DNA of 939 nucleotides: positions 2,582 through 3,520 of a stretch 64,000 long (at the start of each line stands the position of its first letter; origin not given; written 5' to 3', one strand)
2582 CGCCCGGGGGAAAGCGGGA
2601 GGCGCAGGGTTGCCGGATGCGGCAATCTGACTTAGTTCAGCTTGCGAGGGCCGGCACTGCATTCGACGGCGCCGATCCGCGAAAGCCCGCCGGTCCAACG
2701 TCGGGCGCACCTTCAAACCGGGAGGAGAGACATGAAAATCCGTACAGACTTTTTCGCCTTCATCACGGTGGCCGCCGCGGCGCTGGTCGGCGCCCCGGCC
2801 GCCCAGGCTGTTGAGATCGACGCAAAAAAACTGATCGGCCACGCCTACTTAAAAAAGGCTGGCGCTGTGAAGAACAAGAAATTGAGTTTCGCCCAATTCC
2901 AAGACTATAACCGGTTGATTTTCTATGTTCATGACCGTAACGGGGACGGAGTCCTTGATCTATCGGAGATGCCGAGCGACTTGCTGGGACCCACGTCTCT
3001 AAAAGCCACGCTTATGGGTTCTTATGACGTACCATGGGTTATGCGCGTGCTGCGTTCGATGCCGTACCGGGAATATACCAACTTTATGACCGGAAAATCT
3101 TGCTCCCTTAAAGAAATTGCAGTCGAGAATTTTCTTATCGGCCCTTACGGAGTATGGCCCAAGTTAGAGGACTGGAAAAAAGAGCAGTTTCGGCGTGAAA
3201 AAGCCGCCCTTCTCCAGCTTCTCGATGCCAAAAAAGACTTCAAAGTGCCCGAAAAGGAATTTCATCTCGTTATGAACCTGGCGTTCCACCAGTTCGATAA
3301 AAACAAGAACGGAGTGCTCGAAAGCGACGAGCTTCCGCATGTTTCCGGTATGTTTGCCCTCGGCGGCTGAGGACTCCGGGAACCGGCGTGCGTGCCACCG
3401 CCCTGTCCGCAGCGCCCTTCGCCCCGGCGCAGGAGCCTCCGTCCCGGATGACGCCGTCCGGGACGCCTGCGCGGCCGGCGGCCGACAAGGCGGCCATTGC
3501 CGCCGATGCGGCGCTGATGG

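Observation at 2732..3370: Compositionally foreign gene: low-GC EF-hand-like secreted protein embedded in a high-GC locus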

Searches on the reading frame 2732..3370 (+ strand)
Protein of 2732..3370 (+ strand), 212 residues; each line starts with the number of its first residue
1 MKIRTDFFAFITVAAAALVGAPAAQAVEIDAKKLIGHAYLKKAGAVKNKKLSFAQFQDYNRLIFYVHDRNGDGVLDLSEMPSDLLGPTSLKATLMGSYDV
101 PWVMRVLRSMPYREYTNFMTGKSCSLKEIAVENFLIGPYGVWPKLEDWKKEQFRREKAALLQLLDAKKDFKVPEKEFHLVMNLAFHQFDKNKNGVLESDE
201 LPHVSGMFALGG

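Call 5: search_protein_families(library=pfam, proteins=[window:2732-3370:+], max_evalue=0.1)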
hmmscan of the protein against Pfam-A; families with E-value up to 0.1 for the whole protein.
window:2732-3370:+ (212 aa): 8 families
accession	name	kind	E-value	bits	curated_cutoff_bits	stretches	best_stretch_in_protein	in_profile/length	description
PF13405.12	EF-hand_6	-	6.2e-10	38.4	25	2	184-203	5-24/30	EF-hand domain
PF00036.39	EF-hand_1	-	4.8e-09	35.6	25.4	1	184-201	5-22/29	EF hand domain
PF13202.12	EF-hand_5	-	1.7e-07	30.8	25.9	1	184-201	4-21/25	EF hand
PF13499.12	EF-hand_7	-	1.1e-06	29.3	30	0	184-204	7-27/67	EF-hand domain pair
PF23657.1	DUF7151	-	0.003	17.9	27.2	0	189-202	27-40/46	Domain of unknown function (DUF7151)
PF09912.14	DUF2141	-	0.045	14.1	24.4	0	47-87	42-84/112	Uncharacterized protein conserved in bacteria (DUF2141)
PF10591.15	SPARC_Ca_bdg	-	0.055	14.2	22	0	164-205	39-80/113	Secreted protein acidic and rich in cysteine Ca binding region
PF13833.12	EF-hand_8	-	0.067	13.4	28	0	62-79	29-46/54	EF-hand domain pair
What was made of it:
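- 2732..3370 (+): Gene for a 212-aa exported EF-hand protein with no full-length relative (ORFan). Pfam EF-hand hits above gathering score (call 5).
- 3296..3331 (+): Canonical EF-hand loop 2 (residues 189-200, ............). Pfam best stretch covers residues 184-203 (call 5).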

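Call 6: find_homologous_proteins(query=window:2732-3367:+)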
Query window:2732-3367:+ (212 aa): 1 proteins with E <= 0.001 among 372 candidates.
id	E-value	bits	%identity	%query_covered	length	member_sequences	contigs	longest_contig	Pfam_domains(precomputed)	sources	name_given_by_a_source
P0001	5.2e-138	475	100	100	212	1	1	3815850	PF13405.13,PF13499.13,PF13202.13,PF00036.39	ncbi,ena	-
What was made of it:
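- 2732..3370 (+): Only itself found among 5.8 billion clusters (call 6).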

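Call 7: find_encoding_contigs(protein=window:2732-3367:+, flank=10000)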
Protein window:2732-3367:+ (212 aa): no gene with exactly this product is on record in the collection.

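Call 9: search_dna_similar(query=window:2732-3367:+, collection=plasmids, mode=protein, max_evalue=0.01)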
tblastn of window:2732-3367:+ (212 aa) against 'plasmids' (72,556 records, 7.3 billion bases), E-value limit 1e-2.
No match.

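Call 13: search_protein_representatives(protein=window:2810-3367:+)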
Query: 186 residues. Proteins with E-value up to 0.001 (for the whole library): 91; up to 1e-10: 1; up to 1e-30: 1. The best 91 are listed.
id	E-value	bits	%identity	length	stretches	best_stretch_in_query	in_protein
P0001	1.0e-121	419.7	100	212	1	1-186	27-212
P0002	8.4e-10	54.9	39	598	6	26-62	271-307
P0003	6.9e-09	51.9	34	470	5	128-176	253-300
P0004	9.3e-09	51.5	39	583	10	14-61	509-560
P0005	1.1e-07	48.1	39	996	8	21-54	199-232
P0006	1.7e-07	47.4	39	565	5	26-58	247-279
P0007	5.1e-07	45.9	37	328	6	125-177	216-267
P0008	7.1e-07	45.4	44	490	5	28-60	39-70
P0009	1.0e-06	44.9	31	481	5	41-175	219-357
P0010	1.3e-06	44.6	41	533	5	134-180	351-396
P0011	2.1e-06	43.9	36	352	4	135-182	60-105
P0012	2.1e-06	43.8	41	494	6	26-59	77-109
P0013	2.2e-06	43.8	42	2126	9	153-183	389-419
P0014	2.3e-06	43.7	42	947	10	31-56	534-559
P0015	2.3e-06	43.7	41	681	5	26-56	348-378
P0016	2.5e-06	43.6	36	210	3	132-177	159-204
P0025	1.6e-05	41.0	42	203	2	129-186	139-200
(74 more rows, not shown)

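Call 20: find_related_loci(query=window:2810-3367:+, collection=metagenome_contigs, flank=5000)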
Query window:2810-3367:+ (186 aa) in metagenome_contigs; peptide patterns used: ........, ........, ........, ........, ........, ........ (x = any residue, [..] = any of these).
153 stretches matched a pattern; 6 encode a relative of the query (tblastn E <= 1e-3); 6 distinct loci.
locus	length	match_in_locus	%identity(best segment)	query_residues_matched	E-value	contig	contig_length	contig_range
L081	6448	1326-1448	44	143-185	2e-6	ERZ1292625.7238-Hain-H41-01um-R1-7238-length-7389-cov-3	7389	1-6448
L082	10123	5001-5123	44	143-185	3e-6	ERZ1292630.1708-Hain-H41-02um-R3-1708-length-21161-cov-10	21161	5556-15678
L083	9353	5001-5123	44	143-185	2e-6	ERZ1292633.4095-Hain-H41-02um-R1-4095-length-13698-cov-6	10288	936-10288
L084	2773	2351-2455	42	140-175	2e-5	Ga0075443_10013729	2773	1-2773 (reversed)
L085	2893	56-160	42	140-175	2e-5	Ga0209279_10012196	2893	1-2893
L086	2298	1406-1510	42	140-175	3e-5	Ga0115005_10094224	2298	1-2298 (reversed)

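Call 21: find_related_loci(query=window:2810-3367:+, collection=viral_contigs, flank=5000)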
Query window:2810-3367:+ (186 aa) in viral_contigs; peptide patterns used: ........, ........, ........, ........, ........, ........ (x = any residue, [..] = any of these).
2 stretches matched a pattern, but none encodes a relative of the query by tblastn (E <= 1e-3).

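Call 23: predict_structure(protein=window:2732-3367:+)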
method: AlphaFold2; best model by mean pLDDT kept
length: 212 residues; sequences in the alignment: 1
mean_pLDDT: 37.0   pTM: 0.27
mean pLDDT of the five models: 37.0, 35.4, 35.3, 34.8, 32.5
residues with pLDDT >= 90: 0; 70-90: 0; 50-70: 3; < 50: 209
segments of 3 or more residues with pLDDT < 50: 1-146, 148-150, 155-212
pLDDT, mean of each block of 10 residues (from residue 1): 29 30 37 40 43 34 34 35 31 29 33 38 38 37 44 48 46 43 40 38 32 29
secondary structure, 60 per line:
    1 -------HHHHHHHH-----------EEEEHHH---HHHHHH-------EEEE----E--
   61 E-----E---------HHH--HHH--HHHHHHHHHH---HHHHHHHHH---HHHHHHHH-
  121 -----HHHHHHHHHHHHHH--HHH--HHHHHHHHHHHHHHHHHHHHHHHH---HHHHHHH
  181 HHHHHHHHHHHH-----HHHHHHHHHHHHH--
elements in order: H8-15 E27-30 H37-42 E50-53 H87-96 H100-108 H112-119 H126-139 H147-170 H174-192 H198-210
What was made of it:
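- Tried and rejected: The single-sequence AF2 model was useless (pLDDT 37, call 23).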

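Call 25: list_cluster_members(proteins=[P0001])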
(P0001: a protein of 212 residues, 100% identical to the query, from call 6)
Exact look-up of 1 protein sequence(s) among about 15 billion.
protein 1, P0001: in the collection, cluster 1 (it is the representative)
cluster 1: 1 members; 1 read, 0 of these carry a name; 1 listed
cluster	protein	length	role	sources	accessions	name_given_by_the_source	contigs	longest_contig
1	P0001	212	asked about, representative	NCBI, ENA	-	-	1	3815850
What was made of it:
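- The gene is known from a single contig (calls 6, 25).
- Tried and rejected: An exact look-up of the gene's contig found nothing on record (call 7), and its cluster has one unnamed member (call 25).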

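Call 45: search_protein_families(library=ncbifam, proteins=[window:2732-3370:+], max_evalue=0.001)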
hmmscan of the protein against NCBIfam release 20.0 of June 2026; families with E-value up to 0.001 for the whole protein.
window:2732-3370:+ (212 aa): 0 families

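Call 57: search_solved_structures(query=window:2810-3367:+, max_evalue=1, show_alignments=3)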
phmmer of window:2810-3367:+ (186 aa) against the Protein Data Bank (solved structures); distinct sequences matched with E-value up to 1: 40.
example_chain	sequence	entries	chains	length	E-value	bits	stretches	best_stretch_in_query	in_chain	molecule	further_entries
4zcu_A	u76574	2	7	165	0.00035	23.5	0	36-58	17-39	Calcium-binding mitochondrial carrier protein SCaMC-1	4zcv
4n5x_A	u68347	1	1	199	0.00072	22.5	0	36-58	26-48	Calcium-binding mitochondrial carrier protein SCaMC-1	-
1jba_A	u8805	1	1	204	0.0021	21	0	104-171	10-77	PROTEIN (GUANYLATE CYCLASE ACTIVATING PROTEIN 2)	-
8bbj_C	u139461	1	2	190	0.018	17.9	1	22-158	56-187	Secretagogin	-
8ban_C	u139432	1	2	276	0.034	17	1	22-158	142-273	Secretagogin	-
2lhh_A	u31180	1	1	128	0.054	16.4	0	157-178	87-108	Calmodulin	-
8bav_C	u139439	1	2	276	0.056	16.3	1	22-157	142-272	Secretagogin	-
1lkj_A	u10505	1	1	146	0.08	15.8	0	157-178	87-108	Calmodulin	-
6oqq_B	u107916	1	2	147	0.08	15.8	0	157-178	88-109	Calmodulin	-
2lhi_A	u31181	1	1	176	0.13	15.1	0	157-178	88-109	Calmodulin,Serine/threonine-protein phosphatase 2B catalytic subunit A1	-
2l1w_A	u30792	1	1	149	0.13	15.1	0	146-179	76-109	Calmodulin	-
2lc5_A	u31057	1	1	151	0.16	14.9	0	156-179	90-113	Calmodulin, putative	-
9k6m_A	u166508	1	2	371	0.19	14.6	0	20-43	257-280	EF-hand domain-containing protein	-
8rx8_A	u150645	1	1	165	0.2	14.5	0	35-177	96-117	Probable calcium-binding protein CML18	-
3l19_A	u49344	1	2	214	0.22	14.4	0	156-182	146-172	Calcium/calmodulin dependent protein kinase with a kinase domain and 4 calmodulin like EF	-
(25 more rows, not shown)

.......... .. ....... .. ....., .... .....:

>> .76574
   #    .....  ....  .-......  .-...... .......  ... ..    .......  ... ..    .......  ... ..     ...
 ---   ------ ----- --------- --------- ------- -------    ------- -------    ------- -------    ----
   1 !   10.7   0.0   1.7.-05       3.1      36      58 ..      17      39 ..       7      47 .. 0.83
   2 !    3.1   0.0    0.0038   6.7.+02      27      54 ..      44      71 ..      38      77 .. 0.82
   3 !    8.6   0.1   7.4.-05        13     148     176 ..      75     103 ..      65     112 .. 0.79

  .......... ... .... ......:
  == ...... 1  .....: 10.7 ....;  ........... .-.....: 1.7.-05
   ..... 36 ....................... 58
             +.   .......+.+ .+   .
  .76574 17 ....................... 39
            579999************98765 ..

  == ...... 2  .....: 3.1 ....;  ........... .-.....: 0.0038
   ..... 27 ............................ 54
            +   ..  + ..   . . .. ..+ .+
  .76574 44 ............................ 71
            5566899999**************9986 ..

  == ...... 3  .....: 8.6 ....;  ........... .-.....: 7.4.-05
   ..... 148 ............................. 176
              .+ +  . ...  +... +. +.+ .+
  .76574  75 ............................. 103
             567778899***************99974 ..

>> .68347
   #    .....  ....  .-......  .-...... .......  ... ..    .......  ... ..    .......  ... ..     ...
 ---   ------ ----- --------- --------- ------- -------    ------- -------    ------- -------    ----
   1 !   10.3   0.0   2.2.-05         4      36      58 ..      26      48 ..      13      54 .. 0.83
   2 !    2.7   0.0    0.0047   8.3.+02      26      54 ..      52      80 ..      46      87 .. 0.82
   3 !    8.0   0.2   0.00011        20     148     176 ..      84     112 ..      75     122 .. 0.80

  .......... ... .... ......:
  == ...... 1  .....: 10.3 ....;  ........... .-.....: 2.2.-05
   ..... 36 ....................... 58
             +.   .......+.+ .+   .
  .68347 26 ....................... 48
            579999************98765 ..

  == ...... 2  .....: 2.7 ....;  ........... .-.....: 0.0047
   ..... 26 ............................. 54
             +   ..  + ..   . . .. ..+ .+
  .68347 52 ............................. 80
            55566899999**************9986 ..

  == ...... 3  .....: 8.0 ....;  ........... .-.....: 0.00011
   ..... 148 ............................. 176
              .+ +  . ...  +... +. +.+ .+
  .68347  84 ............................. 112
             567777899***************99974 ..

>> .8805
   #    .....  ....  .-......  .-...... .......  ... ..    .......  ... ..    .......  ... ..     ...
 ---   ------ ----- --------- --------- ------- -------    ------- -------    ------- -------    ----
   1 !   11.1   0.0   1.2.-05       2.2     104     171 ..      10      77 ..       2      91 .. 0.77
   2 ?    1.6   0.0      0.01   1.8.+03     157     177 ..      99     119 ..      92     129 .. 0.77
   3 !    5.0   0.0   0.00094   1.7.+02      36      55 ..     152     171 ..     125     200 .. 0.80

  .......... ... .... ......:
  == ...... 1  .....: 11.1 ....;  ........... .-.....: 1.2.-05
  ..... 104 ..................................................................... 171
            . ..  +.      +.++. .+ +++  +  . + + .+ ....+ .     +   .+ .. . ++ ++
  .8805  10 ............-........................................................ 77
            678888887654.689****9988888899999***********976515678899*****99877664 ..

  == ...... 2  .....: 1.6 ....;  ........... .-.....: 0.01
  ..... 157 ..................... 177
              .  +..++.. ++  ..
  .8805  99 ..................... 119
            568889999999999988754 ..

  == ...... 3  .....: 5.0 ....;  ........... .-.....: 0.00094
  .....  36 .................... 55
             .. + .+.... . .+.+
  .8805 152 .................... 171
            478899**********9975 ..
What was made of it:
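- The best sequence hits in the PDB are eukaryotic EF-hand proteins (call 57). The best sequence matches among solved structures are eukaryotic: SCaMC-1 at E 3.5e-4 and GCAP-2 at E 2e-3, the latter with an alignment through 'FKVP' that resembles the degenerate EF1 region of neuronal calcium sensors (call 57). The matches centre on the loops and are marginal (call 57).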

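Call 58: list_cluster_members(proteins=[P0002, P0003, P0004, P0005, P0006, P0007, P0008, P0009, P0016, P0025])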
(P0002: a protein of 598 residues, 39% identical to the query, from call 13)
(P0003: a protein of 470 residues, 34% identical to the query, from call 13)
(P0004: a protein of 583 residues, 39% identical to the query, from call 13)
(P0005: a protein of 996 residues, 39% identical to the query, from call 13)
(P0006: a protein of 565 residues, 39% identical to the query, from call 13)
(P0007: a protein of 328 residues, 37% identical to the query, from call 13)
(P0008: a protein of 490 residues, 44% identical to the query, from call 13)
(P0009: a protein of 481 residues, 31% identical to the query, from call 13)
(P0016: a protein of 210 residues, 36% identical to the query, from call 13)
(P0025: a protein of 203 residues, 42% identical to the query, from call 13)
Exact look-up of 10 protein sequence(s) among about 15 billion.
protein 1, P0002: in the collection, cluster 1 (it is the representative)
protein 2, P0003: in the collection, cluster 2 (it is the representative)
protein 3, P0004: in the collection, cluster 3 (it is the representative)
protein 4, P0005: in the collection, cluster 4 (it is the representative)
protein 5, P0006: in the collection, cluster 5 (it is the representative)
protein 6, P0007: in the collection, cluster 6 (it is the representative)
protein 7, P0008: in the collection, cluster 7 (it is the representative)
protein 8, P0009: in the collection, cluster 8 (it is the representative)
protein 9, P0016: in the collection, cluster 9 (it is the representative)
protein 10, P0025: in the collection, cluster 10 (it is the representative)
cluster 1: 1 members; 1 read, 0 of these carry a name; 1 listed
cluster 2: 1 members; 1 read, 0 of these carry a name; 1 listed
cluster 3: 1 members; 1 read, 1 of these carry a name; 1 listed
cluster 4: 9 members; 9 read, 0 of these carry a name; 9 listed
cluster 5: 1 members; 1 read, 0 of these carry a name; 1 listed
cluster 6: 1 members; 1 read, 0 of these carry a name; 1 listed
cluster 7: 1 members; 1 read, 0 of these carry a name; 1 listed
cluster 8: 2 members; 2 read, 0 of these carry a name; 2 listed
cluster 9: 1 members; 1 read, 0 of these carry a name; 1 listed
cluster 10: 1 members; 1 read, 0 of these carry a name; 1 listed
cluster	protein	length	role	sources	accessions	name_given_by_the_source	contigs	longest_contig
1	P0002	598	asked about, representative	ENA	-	-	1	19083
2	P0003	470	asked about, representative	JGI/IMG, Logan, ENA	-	-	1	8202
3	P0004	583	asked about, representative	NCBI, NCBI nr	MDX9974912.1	MAG: EF-hand domain-containing protein, partial [FCB group bacterium] | EF-hand domain-containing protein [FCB group bacterium]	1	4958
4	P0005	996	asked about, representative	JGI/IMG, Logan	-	-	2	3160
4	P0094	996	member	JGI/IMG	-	-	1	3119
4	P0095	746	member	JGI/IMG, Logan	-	-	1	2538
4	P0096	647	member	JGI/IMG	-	-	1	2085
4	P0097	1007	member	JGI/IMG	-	-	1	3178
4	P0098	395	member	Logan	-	-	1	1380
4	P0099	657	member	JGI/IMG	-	-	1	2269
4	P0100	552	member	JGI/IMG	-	-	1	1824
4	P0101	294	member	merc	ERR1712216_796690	-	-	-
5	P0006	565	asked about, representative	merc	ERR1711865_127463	-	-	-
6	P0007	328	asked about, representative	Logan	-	-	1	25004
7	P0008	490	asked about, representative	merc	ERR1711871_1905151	-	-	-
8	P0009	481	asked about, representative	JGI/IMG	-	-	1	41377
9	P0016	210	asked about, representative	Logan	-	-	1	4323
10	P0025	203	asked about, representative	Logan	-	-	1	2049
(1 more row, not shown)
